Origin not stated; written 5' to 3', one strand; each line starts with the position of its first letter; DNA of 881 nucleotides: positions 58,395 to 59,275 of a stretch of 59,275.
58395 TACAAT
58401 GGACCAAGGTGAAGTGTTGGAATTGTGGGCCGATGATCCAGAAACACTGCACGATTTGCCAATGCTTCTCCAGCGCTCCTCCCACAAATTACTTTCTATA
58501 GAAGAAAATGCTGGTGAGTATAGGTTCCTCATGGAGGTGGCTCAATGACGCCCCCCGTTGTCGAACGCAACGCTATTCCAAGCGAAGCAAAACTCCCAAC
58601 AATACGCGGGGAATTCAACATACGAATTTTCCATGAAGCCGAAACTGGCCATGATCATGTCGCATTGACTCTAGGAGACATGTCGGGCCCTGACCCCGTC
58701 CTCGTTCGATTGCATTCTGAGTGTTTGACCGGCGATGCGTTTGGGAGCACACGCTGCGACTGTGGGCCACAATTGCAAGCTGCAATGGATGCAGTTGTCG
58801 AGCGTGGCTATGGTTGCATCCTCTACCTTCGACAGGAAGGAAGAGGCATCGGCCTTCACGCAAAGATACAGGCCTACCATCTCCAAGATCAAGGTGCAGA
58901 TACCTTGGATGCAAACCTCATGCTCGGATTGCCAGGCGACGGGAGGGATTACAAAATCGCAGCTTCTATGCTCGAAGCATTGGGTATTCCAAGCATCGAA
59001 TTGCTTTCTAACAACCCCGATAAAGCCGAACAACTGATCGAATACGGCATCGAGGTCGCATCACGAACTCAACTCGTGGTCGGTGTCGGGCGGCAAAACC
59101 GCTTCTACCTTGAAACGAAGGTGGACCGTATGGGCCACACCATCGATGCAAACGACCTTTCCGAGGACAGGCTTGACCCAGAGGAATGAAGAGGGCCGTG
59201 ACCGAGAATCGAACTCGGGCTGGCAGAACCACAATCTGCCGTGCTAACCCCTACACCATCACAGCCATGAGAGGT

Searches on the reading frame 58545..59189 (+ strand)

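Call 8: search_protein_families(library=pfam, proteins=[window:58545-59189:+], max_evalue=0.001)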
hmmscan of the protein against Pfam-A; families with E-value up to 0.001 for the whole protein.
window:58545-59189:+ (214 aa): 1 family
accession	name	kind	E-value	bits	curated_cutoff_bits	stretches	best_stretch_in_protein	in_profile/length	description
PF00925.25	GTP_cyclohydro2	-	2.2e-62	209.9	23.3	1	14-175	5-164/165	GTP cyclohydrolase II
